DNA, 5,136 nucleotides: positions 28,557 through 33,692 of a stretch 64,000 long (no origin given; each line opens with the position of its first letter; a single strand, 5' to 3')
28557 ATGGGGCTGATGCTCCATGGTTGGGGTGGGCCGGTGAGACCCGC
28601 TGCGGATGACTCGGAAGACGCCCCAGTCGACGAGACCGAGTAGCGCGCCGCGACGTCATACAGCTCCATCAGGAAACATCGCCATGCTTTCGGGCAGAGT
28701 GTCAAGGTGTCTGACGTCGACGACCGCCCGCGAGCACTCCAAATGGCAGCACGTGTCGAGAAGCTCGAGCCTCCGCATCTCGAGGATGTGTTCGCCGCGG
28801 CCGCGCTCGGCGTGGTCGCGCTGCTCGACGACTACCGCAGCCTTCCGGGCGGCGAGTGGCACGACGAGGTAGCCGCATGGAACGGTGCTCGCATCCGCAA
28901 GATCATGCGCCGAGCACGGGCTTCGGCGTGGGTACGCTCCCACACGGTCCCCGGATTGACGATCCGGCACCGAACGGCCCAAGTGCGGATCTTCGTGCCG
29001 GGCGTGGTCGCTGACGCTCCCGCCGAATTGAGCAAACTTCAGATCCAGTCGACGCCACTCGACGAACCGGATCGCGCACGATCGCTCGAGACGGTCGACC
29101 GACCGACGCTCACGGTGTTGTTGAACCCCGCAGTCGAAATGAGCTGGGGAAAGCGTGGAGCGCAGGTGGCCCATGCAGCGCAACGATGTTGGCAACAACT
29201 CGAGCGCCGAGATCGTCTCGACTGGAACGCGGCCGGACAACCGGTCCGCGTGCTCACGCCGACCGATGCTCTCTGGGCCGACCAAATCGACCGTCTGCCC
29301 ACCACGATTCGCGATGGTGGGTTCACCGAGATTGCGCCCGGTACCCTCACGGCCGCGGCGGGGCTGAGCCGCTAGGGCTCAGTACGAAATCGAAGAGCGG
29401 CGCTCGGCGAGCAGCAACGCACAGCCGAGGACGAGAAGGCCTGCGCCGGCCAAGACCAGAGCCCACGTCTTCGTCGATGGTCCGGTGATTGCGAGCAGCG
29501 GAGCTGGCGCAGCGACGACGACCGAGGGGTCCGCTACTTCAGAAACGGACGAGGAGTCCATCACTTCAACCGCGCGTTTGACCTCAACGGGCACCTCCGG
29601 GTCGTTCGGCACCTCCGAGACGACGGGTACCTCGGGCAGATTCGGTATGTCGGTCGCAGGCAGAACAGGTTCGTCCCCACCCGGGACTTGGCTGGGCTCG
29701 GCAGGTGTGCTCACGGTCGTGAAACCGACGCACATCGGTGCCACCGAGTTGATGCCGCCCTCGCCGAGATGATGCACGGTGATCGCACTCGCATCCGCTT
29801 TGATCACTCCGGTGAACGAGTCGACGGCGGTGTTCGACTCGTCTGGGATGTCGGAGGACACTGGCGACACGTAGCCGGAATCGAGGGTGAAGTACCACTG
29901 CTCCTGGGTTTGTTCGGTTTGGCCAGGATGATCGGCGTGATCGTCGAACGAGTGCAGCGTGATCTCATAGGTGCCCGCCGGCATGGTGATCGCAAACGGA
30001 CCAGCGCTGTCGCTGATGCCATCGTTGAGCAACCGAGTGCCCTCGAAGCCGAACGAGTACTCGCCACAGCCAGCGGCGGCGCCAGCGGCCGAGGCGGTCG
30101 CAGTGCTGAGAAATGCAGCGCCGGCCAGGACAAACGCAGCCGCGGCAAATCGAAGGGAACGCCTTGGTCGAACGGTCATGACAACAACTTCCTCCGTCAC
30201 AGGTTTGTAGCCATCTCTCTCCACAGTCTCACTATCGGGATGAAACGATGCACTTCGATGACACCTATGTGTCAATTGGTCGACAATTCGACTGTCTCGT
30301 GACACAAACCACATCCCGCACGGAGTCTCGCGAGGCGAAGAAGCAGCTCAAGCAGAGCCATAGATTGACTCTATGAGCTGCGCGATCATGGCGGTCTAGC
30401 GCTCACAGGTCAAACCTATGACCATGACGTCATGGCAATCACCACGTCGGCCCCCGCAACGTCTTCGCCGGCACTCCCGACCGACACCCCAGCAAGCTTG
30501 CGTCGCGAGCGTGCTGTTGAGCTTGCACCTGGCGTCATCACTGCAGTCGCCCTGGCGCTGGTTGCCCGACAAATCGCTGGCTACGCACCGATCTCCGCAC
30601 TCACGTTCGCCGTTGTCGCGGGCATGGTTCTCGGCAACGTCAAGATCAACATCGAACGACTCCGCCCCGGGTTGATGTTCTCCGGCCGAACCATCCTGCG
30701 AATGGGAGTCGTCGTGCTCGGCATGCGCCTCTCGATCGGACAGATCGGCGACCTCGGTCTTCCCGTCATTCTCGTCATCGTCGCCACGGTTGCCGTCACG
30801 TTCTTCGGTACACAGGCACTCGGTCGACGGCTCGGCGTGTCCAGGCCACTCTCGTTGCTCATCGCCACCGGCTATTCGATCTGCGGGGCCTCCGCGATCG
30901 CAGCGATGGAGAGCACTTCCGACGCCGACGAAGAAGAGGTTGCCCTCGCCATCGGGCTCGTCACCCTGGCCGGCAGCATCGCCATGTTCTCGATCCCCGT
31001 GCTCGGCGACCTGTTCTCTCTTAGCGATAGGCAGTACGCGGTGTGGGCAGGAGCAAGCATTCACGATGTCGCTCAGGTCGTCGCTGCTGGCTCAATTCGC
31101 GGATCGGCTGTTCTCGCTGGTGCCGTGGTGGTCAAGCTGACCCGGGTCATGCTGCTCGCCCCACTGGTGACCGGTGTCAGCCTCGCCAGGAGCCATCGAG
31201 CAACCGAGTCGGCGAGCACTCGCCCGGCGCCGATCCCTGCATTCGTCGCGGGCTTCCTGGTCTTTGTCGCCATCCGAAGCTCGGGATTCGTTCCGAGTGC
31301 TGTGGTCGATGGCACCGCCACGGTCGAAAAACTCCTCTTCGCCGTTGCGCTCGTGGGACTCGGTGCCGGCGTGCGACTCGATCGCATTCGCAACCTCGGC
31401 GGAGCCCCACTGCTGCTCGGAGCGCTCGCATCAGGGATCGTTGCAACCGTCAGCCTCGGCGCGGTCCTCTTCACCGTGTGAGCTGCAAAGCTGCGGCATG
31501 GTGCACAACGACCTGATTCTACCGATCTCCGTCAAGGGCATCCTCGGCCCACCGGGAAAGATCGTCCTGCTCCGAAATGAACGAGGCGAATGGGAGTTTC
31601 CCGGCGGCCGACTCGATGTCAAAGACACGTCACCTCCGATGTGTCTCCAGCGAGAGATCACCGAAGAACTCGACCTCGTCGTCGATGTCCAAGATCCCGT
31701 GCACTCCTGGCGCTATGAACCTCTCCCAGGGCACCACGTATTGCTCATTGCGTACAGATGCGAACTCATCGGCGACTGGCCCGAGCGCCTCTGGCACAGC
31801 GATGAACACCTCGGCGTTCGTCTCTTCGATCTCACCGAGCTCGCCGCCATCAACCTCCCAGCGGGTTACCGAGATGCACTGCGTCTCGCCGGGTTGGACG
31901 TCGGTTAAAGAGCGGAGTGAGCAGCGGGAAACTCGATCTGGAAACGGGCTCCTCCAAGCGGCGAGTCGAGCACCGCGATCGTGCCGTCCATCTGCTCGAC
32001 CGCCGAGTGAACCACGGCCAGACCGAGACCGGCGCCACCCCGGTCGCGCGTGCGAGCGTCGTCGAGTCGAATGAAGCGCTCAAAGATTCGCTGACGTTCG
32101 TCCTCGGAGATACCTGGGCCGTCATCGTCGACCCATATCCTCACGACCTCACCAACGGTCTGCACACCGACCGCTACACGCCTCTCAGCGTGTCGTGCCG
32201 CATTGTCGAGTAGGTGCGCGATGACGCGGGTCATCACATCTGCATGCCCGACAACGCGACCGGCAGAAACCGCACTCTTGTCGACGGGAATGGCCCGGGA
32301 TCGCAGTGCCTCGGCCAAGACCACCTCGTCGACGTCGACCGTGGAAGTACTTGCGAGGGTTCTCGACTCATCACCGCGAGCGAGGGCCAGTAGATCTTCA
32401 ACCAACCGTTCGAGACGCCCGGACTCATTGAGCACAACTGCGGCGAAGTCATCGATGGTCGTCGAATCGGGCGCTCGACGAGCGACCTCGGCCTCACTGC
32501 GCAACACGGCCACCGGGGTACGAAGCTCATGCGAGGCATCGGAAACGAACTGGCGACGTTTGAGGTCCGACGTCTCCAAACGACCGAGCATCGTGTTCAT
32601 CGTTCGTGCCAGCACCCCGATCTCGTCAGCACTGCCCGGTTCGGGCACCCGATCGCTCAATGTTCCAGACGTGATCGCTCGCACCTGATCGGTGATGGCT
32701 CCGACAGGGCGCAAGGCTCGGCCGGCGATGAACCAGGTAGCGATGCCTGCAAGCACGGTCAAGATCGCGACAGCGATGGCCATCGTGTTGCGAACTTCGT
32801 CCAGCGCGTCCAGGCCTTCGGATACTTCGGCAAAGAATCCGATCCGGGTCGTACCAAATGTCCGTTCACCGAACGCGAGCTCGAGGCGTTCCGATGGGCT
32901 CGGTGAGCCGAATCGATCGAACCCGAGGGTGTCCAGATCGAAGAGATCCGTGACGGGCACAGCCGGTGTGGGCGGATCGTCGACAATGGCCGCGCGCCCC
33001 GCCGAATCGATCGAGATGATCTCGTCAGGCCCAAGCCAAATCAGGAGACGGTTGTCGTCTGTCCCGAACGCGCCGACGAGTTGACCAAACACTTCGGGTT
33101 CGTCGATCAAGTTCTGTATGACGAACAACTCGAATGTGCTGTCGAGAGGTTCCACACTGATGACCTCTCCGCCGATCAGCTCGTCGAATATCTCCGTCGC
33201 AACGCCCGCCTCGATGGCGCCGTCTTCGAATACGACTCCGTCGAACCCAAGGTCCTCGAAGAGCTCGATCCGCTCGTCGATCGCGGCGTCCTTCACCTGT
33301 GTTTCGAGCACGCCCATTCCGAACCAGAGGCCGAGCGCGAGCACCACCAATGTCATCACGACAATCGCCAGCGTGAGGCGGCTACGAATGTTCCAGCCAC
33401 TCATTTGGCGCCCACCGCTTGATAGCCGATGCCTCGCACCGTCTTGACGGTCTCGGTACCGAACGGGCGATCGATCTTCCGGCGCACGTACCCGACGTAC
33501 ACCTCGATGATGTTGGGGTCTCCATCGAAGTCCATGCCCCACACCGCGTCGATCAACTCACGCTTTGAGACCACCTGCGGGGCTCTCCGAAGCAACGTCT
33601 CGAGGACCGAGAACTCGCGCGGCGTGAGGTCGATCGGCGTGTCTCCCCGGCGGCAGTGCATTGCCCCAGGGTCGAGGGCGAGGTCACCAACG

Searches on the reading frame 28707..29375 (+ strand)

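Call 74: search_protein_families(library=pfam, proteins=[window:28707-29375:+], max_evalue=0.00001)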
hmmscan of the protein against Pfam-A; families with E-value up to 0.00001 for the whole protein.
window:28707-29375:+ (222 aa): 1 family
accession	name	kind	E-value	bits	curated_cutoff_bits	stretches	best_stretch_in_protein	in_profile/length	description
PF01981.21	PTH2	-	4.9e-06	27.2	23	0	137-217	5-95/115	Peptidyl-tRNA hydrolase PTH2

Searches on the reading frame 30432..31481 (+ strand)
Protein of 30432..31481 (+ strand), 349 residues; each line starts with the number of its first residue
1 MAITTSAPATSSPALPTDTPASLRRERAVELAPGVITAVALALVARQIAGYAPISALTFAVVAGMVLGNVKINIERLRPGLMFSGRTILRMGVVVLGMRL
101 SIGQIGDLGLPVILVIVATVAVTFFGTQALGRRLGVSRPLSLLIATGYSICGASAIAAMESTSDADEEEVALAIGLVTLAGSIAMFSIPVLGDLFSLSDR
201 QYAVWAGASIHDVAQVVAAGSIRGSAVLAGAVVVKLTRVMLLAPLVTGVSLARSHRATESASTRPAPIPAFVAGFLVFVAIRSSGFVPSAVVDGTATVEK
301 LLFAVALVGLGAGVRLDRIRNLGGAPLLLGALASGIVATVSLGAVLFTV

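Call 74: search_protein_families(library=pfam, proteins=[window:30432-31481:+], max_evalue=0.00001)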
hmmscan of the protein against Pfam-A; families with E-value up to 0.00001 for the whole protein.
window:30432-31481:+ (349 aa): 1 family
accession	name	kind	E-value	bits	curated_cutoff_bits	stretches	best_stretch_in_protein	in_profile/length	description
PF03601.19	Cons_hypoth698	-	1.1e-71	241.7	24.5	1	35-329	8-303/304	Conserved hypothetical protein 698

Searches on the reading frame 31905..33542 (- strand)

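Call 74: search_protein_families(library=pfam, proteins=[window:31905-33542:-], max_evalue=0.00001)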
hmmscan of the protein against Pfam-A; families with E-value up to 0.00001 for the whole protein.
window:31905-33542:- (545 aa): 3 families
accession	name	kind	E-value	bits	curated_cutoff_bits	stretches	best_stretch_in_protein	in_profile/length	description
PF02518.31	HATPase_c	-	1.5e-23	83.8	26.4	1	435-541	4-110/111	Histidine kinase-, DNA gyrase B-, and HSP90-like ATPase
PF00512.31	HisKA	-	1.6e-15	57.3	26.9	1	329-392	2-65/66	His Kinase A (phospho-acceptor) domain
PF00672.30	HAMP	-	3.7e-14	53.2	25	1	271-323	1-52/53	HAMP domain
